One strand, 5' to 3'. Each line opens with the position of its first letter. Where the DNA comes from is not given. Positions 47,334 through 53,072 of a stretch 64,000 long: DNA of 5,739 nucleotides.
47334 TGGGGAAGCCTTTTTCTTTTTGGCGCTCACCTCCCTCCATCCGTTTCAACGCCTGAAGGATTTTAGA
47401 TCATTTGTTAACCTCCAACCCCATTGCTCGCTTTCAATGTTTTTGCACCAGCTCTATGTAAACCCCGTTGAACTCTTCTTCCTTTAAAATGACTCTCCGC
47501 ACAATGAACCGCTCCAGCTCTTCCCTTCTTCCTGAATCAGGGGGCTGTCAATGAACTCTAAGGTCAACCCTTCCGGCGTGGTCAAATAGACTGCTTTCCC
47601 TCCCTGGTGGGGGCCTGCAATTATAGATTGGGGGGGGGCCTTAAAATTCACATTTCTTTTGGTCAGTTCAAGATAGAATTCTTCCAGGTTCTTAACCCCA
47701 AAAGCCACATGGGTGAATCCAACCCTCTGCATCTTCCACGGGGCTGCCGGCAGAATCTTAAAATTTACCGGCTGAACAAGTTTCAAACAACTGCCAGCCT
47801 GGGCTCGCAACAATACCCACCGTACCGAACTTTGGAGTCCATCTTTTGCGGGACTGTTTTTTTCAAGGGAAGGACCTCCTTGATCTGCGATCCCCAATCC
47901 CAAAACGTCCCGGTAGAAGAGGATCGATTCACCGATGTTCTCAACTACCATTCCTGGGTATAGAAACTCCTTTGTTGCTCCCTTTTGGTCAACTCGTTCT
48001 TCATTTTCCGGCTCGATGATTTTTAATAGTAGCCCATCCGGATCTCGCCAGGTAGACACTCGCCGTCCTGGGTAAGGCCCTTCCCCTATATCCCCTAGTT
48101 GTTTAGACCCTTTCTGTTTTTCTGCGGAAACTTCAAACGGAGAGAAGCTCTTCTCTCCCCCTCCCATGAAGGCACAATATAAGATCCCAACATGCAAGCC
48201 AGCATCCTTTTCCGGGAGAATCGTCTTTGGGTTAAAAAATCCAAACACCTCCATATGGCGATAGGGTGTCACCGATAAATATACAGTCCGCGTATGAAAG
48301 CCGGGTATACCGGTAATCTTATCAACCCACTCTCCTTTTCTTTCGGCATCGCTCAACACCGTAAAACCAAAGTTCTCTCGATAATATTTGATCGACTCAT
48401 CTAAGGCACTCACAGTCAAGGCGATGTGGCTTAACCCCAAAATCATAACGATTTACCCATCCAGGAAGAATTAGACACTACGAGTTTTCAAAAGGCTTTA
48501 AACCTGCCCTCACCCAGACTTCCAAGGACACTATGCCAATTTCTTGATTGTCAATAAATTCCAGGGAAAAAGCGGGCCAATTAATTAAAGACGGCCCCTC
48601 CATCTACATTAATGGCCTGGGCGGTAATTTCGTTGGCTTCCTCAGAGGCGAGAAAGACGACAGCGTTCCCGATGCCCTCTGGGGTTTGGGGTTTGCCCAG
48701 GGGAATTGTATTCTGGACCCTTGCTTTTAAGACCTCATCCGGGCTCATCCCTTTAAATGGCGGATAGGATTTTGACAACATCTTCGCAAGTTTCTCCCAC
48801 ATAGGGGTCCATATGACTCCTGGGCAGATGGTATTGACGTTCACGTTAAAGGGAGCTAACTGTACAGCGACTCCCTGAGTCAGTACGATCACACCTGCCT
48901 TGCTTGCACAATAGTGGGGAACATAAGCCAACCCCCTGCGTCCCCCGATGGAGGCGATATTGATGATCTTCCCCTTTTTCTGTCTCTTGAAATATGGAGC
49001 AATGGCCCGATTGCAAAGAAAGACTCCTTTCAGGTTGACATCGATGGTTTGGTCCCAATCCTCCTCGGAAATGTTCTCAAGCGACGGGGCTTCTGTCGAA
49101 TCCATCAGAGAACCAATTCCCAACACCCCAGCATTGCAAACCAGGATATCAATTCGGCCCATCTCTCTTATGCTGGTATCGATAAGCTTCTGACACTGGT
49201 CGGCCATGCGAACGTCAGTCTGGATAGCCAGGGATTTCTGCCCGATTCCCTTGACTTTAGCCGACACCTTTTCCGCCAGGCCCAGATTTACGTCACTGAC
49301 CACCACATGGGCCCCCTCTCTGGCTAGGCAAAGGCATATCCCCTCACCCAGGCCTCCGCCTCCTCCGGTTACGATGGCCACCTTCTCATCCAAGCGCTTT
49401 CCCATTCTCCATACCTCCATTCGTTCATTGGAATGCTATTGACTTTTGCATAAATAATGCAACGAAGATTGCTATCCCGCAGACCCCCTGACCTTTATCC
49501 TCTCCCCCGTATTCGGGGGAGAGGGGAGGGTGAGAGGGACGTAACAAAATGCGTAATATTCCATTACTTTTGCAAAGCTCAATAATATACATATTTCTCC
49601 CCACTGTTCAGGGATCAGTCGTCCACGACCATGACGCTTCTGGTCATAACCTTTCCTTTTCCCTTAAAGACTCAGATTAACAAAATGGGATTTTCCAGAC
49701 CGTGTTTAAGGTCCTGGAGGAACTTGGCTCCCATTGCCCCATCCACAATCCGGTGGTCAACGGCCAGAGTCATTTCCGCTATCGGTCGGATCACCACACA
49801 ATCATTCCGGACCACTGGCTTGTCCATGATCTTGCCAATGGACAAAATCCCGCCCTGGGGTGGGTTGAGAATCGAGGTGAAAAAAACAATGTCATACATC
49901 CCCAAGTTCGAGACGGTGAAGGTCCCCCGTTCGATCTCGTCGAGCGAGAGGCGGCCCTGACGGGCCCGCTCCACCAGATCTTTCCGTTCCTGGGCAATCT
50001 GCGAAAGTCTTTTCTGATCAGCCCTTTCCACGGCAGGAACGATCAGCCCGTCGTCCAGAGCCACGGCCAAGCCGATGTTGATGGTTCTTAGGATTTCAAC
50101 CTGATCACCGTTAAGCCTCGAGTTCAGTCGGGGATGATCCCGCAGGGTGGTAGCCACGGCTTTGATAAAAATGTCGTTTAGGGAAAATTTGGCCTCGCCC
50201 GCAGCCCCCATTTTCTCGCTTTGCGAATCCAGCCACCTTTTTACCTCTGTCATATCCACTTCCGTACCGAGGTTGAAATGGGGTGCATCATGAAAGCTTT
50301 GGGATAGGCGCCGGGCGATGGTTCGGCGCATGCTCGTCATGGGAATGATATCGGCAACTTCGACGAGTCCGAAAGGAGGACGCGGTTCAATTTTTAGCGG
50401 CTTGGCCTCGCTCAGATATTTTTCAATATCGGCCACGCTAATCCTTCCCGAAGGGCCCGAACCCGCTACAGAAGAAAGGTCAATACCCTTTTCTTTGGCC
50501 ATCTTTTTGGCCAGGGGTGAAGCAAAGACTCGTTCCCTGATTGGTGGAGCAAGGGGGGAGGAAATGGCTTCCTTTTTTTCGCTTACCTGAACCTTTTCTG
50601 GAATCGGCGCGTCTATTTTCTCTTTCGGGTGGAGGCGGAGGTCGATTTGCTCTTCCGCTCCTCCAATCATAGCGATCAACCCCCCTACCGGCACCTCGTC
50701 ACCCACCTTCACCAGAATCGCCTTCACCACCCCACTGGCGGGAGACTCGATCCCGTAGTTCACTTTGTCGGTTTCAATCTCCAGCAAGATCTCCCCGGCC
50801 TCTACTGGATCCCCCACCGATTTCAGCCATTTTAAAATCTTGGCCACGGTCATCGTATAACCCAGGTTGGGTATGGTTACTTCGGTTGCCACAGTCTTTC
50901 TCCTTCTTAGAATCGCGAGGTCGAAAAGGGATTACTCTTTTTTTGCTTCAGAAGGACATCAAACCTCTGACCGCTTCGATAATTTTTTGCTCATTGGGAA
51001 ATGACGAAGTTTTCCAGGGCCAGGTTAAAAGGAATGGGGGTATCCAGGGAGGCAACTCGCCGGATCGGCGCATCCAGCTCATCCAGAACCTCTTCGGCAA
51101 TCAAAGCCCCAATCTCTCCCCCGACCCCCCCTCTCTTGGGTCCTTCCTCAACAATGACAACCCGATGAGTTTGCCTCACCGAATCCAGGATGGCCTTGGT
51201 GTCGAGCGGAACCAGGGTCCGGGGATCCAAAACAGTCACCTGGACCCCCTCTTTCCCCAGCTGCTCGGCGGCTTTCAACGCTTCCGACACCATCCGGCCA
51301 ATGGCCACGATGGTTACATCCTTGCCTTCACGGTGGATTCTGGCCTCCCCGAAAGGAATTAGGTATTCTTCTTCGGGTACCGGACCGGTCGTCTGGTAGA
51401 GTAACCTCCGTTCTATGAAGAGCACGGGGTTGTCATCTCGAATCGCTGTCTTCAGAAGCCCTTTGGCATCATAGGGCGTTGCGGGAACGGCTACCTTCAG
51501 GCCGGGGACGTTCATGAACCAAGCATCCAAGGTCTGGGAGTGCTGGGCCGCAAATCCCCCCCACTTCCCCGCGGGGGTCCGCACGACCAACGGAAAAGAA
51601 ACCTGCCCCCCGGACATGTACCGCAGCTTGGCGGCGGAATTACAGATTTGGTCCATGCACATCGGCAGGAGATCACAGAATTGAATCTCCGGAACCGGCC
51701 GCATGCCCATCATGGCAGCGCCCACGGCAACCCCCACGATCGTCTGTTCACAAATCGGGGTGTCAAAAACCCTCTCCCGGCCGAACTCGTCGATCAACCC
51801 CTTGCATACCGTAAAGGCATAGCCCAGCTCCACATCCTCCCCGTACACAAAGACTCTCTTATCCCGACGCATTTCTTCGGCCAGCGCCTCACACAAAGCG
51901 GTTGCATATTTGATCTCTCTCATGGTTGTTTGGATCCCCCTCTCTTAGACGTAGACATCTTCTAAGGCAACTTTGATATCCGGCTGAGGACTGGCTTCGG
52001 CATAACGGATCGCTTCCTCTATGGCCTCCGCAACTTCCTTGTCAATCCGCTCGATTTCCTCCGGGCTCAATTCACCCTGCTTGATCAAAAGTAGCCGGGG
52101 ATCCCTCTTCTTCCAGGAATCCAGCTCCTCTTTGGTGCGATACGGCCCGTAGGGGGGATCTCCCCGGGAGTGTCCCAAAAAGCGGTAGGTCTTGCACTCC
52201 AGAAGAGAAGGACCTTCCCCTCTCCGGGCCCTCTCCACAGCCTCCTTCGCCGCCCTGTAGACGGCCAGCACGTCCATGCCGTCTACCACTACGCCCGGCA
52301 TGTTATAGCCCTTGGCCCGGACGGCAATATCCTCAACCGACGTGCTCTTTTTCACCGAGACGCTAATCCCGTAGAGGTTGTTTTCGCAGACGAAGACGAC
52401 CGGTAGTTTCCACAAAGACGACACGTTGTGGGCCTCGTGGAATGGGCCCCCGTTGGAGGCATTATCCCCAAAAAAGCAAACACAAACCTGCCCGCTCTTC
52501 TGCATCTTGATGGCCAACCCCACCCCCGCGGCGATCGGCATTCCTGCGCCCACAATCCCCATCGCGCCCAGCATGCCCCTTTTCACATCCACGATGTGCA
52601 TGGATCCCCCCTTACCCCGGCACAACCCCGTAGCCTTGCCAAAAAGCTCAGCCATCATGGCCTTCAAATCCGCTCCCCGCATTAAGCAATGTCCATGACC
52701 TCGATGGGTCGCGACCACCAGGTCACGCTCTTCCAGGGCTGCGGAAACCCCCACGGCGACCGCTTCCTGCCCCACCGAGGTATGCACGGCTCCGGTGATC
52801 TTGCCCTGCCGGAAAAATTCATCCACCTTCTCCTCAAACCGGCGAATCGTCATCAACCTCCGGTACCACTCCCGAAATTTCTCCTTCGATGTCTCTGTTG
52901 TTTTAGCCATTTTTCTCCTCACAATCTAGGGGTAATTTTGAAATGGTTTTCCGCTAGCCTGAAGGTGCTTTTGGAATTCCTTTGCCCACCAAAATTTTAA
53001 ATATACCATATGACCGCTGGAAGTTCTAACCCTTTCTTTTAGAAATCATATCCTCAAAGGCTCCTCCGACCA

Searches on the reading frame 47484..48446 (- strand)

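Call 22: search_protein_families(library=pfam, proteins=[window:47484-48446:-], max_evalue=0.00001)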
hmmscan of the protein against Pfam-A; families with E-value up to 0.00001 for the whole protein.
window:47484-48446:- (320 aa): 2 families
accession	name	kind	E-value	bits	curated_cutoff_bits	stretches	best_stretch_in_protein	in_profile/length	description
PF00903.31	Glyoxalase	-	2.5e-15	57.3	20.6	1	166-298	7-121/121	Glyoxalase/Bleomycin resistance protein/Dioxygenase superfamily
PF13669.12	Glyoxalase_4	-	2.1e-08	34.8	27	0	165-268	4-93/109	Glyoxalase/Bleomycin resistance protein/Dioxygenase superfamily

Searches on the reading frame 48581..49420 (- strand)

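Call 22: search_protein_families(library=pfam, proteins=[window:48581-49420:-], max_evalue=0.00001)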
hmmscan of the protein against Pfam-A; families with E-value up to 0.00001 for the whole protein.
window:48581-49420:- (279 aa): 3 families
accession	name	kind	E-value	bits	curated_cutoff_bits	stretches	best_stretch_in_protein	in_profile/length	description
PF00106.31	adh_short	-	5.3e-58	196.2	26.6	1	13-213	1-192/195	short chain dehydrogenase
PF13561.12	adh_short_C2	-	8.6e-56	189.6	27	1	23-275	7-234/236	Enoyl-(Acyl carrier protein) reductase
PF08659.16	KR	-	2.5e-07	31.3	22.6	1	16-172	4-151/180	KR domain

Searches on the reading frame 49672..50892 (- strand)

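Call 22: search_protein_families(library=pfam, proteins=[window:49672-50892:-], max_evalue=0.00001)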
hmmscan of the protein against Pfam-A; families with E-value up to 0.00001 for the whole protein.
window:49672-50892:- (406 aa): 4 families
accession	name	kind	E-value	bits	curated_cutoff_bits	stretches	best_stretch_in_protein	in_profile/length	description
PF00198.28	2-oxoacid_dh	-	2.8e-77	259.7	23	1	182-405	6-230/232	2-oxoacid dehydrogenases acyltransferase (catalytic domain)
PF00364.28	Biotin_lipoyl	-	4.1e-20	71.8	22.1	1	4-76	2-73/73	Biotin-requiring enzyme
PF02817.22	E3_binding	-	3.2e-16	59.7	23.7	1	122-157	1-36/36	e3 binding domain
PF13533.13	Biotin_lipoyl_2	-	1.9e-06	28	29.8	0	48-73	3-28/32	Biotin-lipoyl like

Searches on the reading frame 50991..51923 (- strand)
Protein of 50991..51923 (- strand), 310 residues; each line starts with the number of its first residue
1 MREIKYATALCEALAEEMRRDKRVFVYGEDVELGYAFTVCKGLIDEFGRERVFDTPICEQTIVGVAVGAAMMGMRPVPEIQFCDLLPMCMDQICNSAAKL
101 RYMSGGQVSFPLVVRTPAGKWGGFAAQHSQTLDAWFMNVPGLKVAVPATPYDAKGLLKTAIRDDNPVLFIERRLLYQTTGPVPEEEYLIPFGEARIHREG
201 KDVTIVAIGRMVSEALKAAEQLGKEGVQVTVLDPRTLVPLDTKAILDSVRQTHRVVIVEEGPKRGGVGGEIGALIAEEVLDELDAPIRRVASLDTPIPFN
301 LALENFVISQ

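Call 22: search_protein_families(library=pfam, proteins=[window:50991-51923:-], max_evalue=0.00001)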
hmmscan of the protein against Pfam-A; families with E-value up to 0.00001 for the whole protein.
window:50991-51923:- (310 aa): 2 families
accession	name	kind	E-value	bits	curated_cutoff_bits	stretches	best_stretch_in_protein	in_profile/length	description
PF02780.25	Transketolase_C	-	9.1e-41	139.1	25.9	1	192-307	1-117/124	Transketolase, C-terminal domain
PF02779.29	Transket_pyr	-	4e-40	137.7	27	1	3-177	2-173/174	Transketolase, pyrimidine binding domain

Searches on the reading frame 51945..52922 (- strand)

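Call 22: search_protein_families(library=pfam, proteins=[window:51945-52922:-], max_evalue=0.00001)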
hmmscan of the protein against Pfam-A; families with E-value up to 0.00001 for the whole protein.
window:51945-52922:- (325 aa): 1 family
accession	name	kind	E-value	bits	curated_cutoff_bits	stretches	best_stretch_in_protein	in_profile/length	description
PF00676.26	E1_dh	-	8e-97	324.2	22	1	21-316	1-299/300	Dehydrogenase E1 component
